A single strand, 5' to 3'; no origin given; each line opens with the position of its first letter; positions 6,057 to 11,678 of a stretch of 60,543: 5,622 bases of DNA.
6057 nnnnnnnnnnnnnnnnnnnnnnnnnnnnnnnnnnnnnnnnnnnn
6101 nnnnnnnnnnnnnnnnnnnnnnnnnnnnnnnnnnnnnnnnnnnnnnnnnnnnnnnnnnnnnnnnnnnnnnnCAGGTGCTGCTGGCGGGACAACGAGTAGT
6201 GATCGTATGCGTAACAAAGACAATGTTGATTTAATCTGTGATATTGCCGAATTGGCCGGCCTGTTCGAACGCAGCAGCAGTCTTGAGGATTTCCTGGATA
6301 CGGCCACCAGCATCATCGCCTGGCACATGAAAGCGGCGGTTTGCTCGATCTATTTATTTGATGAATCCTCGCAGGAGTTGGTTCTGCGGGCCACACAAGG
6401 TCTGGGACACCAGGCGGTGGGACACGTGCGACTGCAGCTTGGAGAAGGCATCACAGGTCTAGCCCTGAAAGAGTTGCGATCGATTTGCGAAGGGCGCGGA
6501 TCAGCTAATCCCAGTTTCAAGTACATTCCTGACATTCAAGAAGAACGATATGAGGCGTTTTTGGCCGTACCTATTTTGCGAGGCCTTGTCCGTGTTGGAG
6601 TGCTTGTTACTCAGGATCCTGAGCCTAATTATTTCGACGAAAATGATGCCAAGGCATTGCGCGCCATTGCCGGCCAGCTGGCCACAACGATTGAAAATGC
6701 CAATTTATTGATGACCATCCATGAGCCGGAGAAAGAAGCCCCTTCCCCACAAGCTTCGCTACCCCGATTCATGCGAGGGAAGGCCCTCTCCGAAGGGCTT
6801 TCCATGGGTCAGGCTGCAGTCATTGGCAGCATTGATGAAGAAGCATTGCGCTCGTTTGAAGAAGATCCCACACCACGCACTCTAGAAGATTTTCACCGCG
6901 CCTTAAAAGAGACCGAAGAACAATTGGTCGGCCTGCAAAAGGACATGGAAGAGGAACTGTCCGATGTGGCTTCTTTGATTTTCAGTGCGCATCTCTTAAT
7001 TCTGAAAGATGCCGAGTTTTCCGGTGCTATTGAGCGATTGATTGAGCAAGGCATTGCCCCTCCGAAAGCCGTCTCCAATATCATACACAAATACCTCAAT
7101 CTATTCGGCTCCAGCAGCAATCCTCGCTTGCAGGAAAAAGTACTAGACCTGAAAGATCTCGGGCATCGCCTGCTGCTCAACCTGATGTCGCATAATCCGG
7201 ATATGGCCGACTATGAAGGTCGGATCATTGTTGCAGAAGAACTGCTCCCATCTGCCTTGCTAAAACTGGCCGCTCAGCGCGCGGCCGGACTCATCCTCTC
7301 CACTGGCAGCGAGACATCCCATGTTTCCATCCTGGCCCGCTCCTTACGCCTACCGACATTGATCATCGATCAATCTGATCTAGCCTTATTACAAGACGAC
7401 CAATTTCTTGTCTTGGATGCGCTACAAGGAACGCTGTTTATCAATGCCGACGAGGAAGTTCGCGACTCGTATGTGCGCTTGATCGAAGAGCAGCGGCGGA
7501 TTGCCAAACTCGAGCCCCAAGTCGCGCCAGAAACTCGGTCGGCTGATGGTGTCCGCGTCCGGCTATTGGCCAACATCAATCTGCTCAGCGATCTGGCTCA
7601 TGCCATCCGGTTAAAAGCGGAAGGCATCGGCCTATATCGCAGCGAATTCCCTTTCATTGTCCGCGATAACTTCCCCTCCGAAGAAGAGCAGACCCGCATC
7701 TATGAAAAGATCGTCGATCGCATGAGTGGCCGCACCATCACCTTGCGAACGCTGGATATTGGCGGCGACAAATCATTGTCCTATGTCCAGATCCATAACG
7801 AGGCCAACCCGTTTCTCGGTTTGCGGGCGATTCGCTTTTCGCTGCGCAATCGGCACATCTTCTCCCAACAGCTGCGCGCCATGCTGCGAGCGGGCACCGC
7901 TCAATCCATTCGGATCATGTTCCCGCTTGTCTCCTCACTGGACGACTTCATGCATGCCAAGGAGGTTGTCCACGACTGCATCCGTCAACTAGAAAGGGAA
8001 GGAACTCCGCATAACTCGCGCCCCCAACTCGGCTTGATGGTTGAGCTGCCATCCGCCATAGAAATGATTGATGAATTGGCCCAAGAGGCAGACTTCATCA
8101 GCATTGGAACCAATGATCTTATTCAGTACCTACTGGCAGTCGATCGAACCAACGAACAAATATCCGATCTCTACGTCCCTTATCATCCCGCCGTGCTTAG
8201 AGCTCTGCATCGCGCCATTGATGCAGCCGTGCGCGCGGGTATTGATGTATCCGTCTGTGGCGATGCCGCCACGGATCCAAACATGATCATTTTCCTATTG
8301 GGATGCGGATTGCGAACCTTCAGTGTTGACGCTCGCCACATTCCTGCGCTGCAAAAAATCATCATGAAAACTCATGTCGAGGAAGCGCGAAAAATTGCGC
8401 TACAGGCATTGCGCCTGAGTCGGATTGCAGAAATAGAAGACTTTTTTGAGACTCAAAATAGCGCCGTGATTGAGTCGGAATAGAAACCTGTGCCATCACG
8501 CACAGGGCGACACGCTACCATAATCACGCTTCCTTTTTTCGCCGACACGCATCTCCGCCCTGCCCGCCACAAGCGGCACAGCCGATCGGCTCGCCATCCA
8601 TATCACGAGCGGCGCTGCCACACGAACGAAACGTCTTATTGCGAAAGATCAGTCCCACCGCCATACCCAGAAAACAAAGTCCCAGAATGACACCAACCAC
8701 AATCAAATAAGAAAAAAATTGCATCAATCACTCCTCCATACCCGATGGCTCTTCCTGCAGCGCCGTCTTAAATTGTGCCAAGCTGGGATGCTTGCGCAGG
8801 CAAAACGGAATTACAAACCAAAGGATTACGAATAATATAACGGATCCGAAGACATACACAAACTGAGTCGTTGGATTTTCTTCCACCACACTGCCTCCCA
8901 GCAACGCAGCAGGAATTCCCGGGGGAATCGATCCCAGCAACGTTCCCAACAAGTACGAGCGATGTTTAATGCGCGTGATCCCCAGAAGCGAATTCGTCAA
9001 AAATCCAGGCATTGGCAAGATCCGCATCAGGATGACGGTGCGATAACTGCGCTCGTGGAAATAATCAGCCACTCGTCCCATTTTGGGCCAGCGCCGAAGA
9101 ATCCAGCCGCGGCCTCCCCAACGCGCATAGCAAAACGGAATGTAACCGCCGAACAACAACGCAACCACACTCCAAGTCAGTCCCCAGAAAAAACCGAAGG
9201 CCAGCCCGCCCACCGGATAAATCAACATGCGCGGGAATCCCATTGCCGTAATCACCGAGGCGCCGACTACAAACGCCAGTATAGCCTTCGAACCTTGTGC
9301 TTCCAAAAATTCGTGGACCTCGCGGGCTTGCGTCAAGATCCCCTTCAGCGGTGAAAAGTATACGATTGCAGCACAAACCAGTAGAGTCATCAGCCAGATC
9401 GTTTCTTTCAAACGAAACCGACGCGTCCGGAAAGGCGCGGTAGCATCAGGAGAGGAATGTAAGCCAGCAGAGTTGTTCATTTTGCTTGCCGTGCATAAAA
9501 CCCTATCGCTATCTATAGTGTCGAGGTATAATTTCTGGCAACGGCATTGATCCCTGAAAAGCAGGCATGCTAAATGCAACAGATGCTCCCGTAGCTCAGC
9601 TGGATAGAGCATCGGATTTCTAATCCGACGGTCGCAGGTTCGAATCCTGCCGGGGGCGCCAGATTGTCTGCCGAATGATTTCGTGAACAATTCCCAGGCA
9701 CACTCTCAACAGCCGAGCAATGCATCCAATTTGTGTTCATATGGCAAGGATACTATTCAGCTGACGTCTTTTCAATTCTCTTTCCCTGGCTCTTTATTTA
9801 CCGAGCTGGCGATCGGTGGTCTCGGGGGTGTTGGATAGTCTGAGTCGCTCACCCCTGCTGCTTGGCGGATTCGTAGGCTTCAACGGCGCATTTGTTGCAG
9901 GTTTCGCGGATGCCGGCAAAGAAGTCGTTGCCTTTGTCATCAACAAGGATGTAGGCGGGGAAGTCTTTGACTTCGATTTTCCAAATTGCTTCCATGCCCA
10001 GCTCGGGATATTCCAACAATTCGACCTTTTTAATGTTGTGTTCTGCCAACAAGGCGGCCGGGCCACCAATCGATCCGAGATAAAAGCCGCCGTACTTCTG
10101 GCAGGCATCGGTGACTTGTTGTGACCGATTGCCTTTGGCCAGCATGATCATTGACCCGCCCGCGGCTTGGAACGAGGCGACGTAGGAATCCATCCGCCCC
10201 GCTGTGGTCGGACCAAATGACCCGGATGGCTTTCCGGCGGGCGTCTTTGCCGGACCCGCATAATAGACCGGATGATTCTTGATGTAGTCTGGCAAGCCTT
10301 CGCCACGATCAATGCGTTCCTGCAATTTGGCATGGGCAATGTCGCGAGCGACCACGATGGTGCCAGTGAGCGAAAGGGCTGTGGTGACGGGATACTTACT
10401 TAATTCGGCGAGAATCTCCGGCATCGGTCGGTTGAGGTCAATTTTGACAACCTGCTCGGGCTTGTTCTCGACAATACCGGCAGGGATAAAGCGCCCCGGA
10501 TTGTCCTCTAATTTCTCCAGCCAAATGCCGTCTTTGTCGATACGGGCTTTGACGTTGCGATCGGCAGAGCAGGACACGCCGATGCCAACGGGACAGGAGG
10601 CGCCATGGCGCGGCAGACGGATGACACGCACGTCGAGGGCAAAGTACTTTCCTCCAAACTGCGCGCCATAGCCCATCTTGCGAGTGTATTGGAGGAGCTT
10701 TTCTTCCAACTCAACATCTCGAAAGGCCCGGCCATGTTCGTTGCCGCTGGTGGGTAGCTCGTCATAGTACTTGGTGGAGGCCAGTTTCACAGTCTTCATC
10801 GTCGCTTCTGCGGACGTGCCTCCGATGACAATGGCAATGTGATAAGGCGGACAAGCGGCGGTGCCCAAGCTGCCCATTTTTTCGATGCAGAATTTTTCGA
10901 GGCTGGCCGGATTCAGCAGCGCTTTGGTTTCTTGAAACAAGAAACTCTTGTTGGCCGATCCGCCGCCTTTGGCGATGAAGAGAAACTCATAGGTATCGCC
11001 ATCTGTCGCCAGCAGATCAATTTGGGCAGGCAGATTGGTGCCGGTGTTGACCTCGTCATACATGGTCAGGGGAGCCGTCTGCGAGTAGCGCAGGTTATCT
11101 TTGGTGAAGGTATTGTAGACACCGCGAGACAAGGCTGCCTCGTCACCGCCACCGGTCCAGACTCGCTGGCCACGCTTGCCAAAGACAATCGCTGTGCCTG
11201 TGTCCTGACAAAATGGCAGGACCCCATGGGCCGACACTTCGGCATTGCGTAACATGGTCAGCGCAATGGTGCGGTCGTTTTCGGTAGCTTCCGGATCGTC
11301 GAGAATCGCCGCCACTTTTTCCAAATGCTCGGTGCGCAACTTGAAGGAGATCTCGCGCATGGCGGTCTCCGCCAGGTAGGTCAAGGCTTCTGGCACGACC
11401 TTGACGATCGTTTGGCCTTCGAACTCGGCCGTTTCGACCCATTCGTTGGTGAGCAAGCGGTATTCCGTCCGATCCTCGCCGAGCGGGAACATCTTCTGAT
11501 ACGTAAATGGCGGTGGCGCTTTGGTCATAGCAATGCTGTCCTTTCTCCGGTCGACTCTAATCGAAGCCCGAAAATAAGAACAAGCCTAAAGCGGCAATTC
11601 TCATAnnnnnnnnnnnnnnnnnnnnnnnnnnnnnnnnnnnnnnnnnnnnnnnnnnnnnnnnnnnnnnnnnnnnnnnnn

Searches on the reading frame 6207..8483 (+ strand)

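Call 26: search_protein_families(library=pfam, proteins=[window:6207-8483:+])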
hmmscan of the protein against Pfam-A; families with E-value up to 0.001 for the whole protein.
window:6207-8483:+ (758 aa): 6 families
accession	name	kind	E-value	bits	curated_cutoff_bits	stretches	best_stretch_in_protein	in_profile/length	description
PF02896.24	PEP-utilizers_C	-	9.4e-100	334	22.8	1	441-722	10-291/293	PEP-utilising enzyme, PEP-binding domain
PF05524.18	PEP-utilisers_N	-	3.2e-17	63.3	24.4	1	190-310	1-120/121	PEP-utilising enzyme, N-terminal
PF13185.12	GAF_2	-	2.2e-14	54.2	28.6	1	24-163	2-136/136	GAF domain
PF00391.29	PEP-utilizers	-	3e-13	49.6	23.1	1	337-408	3-72/72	PEP-utilising enzyme, mobile domain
PF01590.32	GAF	-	6.6e-11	43.3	22.4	1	26-162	2-133/133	GAF domain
PF13492.12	GAF_3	-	9.9e-10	39.4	27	1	25-164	1-129/129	GAF domain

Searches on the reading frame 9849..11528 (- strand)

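Call 26: search_protein_families(library=pfam, proteins=[window:9849-11528:-])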
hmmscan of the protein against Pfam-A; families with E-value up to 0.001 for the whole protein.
window:9849-11528:- (559 aa): 2 families
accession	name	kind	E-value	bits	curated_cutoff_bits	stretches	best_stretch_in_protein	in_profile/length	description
PF05683.17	Fumerase_C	-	8.9e-84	280.3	22.2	1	334-538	1-203/205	Fumarase C-terminus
PF05681.19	Fumerase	-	2.1e-81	273.6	25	1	53-328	4-269/270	Fumarate hydratase (Fumerase)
